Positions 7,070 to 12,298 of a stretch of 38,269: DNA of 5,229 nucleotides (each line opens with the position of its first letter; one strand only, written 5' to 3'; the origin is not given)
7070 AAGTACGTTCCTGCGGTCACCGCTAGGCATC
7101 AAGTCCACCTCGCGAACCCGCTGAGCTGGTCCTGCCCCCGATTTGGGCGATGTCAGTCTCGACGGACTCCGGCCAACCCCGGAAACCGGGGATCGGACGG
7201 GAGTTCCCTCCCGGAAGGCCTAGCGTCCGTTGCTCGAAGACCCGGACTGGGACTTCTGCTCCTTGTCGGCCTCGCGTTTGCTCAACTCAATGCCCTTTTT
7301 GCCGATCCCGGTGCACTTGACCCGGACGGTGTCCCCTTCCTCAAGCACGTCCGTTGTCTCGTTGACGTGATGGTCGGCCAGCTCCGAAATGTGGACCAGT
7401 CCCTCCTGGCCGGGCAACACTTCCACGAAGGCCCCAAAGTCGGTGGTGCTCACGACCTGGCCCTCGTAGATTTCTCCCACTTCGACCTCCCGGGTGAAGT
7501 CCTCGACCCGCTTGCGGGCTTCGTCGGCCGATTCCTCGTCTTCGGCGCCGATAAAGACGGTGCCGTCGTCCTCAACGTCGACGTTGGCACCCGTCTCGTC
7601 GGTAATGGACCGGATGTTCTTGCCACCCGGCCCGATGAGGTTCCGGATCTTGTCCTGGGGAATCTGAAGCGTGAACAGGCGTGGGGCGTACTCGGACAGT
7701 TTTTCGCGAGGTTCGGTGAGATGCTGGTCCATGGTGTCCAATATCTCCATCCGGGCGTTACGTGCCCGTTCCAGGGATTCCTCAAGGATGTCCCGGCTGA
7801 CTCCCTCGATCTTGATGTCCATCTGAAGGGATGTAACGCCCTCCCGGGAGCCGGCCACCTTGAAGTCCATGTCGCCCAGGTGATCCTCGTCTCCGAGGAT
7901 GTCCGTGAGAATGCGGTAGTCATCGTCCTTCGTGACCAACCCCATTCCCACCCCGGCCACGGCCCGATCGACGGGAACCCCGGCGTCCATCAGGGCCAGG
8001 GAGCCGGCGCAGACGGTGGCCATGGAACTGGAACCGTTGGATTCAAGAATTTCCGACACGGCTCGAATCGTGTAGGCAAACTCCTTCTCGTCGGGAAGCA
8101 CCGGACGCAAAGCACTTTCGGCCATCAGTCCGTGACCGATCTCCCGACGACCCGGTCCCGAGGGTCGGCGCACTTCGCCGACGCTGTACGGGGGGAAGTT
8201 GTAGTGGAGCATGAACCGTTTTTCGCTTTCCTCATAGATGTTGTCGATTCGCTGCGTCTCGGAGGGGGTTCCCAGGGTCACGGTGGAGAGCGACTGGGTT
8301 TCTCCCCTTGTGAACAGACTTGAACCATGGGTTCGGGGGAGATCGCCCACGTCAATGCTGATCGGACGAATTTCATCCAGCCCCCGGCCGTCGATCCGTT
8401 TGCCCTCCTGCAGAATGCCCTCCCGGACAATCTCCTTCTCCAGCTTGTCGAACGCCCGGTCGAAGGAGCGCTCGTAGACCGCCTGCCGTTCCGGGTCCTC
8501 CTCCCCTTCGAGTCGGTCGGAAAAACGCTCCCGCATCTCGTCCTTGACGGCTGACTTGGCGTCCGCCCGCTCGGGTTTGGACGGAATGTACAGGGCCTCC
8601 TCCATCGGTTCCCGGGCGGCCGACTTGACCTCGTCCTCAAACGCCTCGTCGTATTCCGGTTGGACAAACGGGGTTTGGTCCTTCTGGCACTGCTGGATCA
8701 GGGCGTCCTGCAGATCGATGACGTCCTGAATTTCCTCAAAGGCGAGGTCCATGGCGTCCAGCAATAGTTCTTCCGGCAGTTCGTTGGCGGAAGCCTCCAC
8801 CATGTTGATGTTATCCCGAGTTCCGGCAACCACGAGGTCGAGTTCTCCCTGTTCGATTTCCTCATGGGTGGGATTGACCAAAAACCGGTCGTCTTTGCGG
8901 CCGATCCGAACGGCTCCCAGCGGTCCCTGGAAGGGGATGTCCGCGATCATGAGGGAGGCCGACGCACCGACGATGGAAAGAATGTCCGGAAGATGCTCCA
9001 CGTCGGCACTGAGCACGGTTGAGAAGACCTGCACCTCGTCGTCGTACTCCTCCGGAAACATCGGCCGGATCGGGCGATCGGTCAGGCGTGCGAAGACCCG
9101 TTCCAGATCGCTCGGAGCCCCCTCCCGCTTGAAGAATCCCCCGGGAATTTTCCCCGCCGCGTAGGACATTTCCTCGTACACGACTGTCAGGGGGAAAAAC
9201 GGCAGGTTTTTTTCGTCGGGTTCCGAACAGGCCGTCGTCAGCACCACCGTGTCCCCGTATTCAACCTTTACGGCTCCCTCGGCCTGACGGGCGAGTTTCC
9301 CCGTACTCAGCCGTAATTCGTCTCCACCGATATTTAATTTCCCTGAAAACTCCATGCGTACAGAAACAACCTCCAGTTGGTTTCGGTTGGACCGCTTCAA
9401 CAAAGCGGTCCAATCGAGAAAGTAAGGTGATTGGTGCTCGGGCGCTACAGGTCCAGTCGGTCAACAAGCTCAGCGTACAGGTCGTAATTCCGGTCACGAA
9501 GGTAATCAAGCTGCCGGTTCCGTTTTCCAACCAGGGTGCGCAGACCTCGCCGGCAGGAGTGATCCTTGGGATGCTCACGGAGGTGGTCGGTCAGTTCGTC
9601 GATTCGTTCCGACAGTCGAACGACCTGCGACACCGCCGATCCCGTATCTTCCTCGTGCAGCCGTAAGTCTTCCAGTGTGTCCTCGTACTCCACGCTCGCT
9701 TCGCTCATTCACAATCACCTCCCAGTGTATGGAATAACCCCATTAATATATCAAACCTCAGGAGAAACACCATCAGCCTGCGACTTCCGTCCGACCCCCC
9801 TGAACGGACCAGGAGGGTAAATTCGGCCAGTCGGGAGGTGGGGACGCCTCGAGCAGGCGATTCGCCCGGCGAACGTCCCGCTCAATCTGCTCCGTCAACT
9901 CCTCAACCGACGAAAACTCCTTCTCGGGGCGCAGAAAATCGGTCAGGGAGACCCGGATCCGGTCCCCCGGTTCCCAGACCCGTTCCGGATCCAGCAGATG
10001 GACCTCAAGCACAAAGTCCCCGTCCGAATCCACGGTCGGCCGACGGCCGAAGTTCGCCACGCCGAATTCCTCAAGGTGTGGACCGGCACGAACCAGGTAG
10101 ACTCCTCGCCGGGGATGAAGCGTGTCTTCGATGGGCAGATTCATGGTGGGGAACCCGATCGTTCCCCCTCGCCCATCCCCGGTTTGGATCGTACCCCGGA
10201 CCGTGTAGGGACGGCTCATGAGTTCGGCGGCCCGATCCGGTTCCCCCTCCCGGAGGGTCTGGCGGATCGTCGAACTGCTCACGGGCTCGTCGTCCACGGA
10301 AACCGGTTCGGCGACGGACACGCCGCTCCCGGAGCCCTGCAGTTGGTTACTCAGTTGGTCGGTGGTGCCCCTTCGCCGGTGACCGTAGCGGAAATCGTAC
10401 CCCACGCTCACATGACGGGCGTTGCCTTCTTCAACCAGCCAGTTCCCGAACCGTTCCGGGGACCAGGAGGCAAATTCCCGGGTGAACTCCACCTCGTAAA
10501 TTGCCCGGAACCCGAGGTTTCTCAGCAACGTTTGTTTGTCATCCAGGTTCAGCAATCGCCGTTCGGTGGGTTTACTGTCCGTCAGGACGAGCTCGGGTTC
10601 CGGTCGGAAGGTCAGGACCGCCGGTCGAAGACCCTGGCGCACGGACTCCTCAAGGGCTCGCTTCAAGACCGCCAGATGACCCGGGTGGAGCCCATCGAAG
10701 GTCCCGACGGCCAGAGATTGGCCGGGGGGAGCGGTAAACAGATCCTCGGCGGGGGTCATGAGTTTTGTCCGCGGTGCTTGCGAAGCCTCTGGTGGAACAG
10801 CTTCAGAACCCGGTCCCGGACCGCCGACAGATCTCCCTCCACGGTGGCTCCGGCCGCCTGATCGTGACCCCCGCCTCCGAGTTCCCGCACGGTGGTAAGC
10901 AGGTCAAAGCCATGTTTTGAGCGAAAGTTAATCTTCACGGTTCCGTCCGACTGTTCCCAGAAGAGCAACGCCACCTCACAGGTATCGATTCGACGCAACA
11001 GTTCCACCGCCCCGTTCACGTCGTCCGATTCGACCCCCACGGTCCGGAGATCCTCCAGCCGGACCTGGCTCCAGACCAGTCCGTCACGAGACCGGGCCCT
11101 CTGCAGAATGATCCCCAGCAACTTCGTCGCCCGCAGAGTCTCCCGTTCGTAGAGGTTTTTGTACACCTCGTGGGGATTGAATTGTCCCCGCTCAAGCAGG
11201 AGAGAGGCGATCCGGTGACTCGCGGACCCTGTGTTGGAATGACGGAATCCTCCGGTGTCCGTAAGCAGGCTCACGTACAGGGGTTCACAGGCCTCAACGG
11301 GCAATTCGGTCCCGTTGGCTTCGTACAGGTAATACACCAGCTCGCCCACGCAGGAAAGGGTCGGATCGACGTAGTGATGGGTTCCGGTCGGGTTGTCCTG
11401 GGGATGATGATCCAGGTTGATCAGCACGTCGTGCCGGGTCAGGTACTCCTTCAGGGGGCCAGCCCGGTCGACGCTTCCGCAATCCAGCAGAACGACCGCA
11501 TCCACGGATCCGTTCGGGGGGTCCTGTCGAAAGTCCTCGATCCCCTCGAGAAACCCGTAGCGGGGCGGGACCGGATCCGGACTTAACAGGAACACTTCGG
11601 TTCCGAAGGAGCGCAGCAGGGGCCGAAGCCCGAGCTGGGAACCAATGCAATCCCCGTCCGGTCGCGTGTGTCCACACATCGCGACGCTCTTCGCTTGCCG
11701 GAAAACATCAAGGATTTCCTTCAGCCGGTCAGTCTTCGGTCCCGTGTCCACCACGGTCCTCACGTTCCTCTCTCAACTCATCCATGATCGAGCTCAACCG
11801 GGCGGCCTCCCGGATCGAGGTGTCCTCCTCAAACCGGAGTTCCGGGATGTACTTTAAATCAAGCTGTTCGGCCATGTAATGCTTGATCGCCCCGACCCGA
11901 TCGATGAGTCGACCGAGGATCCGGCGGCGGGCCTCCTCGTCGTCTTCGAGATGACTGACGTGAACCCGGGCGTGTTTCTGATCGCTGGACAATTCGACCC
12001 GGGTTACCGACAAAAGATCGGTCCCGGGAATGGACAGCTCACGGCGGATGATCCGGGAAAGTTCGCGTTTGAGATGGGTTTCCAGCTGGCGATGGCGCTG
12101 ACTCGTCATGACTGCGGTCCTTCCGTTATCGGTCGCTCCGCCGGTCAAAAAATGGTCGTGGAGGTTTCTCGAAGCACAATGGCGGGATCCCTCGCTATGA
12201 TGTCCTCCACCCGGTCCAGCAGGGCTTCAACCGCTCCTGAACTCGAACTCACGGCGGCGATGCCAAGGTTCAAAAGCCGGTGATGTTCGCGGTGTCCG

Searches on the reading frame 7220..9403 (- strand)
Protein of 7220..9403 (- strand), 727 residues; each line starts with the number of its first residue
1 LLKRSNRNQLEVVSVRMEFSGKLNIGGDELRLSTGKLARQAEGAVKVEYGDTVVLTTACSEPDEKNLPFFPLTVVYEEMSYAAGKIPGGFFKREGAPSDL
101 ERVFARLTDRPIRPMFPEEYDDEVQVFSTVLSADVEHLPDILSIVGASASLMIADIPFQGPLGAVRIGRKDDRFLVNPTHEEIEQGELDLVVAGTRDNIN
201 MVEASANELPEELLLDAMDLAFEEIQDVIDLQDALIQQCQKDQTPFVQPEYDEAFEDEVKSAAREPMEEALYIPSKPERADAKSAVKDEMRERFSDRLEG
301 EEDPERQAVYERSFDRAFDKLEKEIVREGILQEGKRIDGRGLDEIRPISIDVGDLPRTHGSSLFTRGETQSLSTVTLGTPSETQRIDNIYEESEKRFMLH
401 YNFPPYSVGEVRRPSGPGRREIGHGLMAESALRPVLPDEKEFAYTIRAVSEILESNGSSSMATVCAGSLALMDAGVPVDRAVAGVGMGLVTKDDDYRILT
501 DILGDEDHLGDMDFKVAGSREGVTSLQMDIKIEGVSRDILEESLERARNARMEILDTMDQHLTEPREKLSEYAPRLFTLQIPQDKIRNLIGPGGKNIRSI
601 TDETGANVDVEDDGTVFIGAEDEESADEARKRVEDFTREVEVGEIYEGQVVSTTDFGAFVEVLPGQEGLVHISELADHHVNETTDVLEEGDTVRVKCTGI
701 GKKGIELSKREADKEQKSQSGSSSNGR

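Call 40: search_protein_families(library=pfam, proteins=[window:7220-9403:-], max_evalue=0.00001)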
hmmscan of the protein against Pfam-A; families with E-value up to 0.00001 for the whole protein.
window:7220-9403:- (727 aa): 6 families
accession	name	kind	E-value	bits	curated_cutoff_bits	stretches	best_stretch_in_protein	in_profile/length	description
PF01138.27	RNase_PH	-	7.1e-57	191.8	25.5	2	344-477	1-130/130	3' exoribonuclease family, domain 1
PF03725.20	RNase_PH_C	-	1.7e-22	79.5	20.8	1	161-223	2-66/67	3' exoribonuclease family, domain 2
PF00575.29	S1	-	2.4e-17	63.5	22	1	640-709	2-73/74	S1 RNA binding domain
PF03726.19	PNPase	-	6.3e-14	52.7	24.6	1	256-340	3-80/81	Polyribonucleotide nucleotidyltransferase, RNA binding domain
PF00013.35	KH_1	-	1e-12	48.1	21.5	1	578-635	3-66/66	KH domain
PF22675.2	KH-I_KHDC4-BBP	-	5.5e-06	26.6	30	0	586-628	8-50/76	KHDC4/BBP-like, KH-domain type I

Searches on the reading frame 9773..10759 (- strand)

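Call 40: search_protein_families(library=pfam, proteins=[window:9773-10759:-], max_evalue=0.00001)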
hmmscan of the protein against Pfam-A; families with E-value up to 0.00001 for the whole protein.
window:9773-10759:- (328 aa): 2 families
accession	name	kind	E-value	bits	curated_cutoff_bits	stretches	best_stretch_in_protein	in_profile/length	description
PF06574.18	FAD_syn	-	1.9e-38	132.2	27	1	12-163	6-157/158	FAD synthetase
PF01687.23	Flavokinase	-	9.1e-31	107.1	19.6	1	182-302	2-123/124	Riboflavin kinase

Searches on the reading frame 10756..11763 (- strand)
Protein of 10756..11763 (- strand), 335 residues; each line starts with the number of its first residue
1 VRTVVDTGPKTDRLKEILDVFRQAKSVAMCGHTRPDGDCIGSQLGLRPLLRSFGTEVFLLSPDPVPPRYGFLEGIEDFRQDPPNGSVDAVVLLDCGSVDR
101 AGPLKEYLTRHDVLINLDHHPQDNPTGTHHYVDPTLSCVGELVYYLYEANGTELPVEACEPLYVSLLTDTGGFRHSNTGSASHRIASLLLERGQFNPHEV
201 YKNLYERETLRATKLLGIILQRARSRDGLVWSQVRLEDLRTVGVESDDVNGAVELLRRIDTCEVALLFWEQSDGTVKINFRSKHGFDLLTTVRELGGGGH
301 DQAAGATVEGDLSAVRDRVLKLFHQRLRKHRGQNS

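Call 40: search_protein_families(library=pfam, proteins=[window:10756-11763:-], max_evalue=0.00001)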
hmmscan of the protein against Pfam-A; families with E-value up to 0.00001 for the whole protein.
window:10756-11763:- (335 aa): 2 families
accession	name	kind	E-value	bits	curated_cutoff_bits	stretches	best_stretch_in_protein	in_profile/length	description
PF01368.27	DHH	-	1.4e-14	54.8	28.1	1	27-162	2-121/125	DHH family, N-terminal domain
PF02272.25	DHHA1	-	1.8e-12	48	25.9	1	243-328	12-101/102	DHHA1 domain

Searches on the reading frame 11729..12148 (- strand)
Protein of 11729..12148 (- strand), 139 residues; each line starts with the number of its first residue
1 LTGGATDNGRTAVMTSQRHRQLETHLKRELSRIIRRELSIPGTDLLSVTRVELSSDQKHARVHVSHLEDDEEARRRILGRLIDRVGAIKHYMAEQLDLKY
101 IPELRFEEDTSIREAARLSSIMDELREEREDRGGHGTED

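Call 41: search_protein_families(library=pfam, proteins=[window:11729-12148:-], max_evalue=0.00001)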
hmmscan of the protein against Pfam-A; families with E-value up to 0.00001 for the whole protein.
window:11729-12148:- (139 aa): 1 family
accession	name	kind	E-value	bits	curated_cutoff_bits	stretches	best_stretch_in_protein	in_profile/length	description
PF02033.23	RBFA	-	1.4e-22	80.4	34.7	1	18-121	1-104/105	Ribosome-binding factor A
